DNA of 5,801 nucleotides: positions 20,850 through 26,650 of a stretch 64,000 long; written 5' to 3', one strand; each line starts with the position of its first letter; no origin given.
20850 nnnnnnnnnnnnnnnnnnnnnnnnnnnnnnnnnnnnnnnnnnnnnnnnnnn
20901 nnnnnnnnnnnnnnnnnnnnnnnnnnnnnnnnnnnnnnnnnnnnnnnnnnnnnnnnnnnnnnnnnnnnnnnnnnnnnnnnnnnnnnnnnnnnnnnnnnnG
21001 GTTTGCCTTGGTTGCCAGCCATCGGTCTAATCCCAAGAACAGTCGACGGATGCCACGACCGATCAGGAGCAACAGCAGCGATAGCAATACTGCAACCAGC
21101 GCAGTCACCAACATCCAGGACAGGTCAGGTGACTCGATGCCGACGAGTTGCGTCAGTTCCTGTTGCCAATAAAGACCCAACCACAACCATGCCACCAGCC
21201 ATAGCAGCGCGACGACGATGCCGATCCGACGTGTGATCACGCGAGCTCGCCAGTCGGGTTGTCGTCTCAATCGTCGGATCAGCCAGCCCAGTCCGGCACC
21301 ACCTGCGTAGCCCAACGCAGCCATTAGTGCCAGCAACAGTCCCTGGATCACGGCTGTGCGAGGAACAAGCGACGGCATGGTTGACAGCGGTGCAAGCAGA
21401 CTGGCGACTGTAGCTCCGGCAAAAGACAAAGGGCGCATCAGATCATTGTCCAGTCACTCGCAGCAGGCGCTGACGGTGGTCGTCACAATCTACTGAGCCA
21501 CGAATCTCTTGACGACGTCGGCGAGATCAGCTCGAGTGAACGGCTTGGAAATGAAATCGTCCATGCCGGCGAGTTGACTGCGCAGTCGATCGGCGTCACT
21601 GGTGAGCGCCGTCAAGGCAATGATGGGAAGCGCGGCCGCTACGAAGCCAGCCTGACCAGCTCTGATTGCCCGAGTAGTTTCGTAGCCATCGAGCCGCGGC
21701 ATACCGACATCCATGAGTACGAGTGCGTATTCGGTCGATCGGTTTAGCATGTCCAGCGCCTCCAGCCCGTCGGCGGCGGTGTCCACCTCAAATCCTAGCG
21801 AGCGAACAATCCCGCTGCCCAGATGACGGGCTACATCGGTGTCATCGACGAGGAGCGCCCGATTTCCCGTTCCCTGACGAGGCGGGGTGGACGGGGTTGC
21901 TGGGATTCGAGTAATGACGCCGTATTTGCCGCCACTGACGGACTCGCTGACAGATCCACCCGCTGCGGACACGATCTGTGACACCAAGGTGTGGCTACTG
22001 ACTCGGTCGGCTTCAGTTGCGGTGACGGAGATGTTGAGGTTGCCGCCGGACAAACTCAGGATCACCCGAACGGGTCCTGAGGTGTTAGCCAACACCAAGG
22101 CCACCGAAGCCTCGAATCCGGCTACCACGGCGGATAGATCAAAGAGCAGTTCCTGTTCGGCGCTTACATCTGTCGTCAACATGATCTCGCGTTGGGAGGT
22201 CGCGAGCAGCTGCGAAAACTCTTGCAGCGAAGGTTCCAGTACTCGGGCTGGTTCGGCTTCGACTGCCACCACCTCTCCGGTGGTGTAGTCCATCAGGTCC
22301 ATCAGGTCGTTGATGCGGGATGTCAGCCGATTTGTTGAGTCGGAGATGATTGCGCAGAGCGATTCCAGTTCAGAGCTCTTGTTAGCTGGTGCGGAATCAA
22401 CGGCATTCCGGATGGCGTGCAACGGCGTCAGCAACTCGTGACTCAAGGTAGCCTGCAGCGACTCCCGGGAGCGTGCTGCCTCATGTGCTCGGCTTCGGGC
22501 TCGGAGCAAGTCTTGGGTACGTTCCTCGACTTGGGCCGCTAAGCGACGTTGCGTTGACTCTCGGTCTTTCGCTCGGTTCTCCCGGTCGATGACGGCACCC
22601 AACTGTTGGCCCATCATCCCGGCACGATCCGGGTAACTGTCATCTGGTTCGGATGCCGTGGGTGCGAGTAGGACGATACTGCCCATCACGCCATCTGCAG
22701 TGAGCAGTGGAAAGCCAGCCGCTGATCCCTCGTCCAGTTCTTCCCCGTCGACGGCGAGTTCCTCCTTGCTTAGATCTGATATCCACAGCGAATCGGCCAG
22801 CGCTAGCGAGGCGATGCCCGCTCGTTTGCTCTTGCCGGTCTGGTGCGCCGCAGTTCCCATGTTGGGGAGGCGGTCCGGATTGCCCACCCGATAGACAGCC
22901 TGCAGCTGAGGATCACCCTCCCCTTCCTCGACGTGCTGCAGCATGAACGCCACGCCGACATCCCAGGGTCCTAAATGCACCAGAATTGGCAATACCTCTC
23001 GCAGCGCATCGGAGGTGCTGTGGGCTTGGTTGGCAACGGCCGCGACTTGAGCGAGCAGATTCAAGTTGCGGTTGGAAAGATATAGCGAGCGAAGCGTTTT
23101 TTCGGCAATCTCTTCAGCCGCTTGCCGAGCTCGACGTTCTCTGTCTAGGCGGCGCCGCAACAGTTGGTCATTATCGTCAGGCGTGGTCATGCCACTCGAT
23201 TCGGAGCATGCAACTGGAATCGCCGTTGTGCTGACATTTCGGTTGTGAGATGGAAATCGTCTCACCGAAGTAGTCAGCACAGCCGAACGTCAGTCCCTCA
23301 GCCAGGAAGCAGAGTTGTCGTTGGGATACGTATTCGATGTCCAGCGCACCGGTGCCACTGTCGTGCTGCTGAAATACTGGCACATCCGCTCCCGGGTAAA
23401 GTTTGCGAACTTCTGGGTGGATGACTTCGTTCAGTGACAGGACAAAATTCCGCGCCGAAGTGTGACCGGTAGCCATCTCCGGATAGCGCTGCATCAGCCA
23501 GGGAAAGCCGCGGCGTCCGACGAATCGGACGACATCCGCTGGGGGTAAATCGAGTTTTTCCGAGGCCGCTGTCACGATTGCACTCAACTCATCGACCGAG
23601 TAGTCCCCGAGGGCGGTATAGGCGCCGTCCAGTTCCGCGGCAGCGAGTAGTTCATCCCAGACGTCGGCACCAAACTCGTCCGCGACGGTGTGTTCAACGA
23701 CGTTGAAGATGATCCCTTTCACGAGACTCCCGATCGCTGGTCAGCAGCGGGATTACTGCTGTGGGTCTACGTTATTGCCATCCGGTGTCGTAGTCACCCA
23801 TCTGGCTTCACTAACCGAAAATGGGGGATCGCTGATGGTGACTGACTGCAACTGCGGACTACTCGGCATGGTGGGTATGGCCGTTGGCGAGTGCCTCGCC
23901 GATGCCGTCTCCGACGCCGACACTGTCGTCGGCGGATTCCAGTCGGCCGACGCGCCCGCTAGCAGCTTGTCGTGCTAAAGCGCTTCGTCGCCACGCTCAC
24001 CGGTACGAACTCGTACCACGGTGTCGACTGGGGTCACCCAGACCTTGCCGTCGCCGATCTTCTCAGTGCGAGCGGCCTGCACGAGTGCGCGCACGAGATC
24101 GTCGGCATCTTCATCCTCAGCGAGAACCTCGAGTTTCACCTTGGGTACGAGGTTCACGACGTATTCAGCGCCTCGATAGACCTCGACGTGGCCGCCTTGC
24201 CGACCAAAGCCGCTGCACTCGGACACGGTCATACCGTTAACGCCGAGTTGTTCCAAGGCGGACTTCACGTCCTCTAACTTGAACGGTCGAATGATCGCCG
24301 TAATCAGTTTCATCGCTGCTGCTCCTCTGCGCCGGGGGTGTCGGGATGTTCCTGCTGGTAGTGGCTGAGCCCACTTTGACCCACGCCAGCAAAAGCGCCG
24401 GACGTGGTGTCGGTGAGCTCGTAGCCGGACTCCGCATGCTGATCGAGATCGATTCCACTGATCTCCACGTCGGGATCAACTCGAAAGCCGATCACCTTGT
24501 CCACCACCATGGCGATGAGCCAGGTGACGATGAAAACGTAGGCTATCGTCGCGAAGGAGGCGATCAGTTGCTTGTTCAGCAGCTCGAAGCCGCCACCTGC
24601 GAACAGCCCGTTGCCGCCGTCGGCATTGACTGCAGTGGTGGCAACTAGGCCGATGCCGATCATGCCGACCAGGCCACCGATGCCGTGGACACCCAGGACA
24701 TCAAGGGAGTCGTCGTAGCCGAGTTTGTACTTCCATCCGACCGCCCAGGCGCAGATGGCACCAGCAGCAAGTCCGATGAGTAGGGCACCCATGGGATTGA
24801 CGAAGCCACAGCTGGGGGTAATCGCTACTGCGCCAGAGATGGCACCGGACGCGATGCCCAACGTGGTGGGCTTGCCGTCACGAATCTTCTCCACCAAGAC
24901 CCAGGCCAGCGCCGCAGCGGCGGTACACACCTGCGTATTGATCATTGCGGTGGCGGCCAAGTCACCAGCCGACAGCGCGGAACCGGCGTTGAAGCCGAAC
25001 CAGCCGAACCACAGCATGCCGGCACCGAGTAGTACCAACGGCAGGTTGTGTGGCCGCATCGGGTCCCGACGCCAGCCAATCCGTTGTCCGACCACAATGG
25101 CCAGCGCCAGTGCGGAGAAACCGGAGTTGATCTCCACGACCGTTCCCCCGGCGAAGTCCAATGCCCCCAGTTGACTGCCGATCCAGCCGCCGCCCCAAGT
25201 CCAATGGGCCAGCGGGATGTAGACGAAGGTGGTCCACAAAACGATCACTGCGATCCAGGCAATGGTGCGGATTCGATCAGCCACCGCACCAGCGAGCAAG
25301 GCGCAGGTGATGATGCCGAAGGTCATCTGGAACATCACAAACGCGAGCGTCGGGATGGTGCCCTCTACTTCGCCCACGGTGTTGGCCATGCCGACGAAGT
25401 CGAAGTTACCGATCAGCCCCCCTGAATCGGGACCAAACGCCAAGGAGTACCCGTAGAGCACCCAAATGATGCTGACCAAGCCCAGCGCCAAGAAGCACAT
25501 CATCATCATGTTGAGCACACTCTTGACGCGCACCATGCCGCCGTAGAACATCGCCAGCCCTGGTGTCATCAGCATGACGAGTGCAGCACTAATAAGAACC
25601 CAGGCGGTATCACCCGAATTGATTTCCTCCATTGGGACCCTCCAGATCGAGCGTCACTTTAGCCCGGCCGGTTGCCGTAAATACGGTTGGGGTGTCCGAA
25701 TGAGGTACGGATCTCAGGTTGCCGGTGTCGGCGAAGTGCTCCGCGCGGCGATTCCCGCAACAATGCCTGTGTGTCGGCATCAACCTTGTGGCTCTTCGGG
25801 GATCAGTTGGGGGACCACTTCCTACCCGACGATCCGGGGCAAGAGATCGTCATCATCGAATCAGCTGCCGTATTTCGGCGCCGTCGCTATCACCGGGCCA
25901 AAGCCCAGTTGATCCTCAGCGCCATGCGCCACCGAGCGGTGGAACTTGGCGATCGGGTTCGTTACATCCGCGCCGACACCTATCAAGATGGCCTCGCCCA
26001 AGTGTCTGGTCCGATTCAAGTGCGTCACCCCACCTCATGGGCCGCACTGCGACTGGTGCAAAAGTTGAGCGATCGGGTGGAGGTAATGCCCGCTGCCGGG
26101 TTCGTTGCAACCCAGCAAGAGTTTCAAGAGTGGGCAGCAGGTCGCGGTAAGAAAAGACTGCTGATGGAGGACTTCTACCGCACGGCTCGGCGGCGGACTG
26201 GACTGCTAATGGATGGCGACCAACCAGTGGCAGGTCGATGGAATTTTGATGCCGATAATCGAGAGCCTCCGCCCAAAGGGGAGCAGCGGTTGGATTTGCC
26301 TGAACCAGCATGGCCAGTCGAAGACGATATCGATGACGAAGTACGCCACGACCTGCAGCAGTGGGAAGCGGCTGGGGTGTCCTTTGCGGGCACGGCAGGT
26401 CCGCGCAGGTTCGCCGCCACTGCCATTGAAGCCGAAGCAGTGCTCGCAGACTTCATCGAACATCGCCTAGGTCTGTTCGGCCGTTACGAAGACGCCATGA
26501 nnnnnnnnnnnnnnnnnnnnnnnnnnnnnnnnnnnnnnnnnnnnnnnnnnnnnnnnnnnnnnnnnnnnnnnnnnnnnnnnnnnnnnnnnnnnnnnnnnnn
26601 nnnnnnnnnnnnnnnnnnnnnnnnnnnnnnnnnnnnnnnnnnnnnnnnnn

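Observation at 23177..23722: Stand-alone H-NOX haem-NO/O2 sensor in an actinobacterial context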

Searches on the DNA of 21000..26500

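Call 54: search_rna_families(source=window, start=21000, end=26500, threshold=evalue, max_evalue=1)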
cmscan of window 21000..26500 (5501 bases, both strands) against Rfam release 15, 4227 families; matches with E-value up to 1: 0.
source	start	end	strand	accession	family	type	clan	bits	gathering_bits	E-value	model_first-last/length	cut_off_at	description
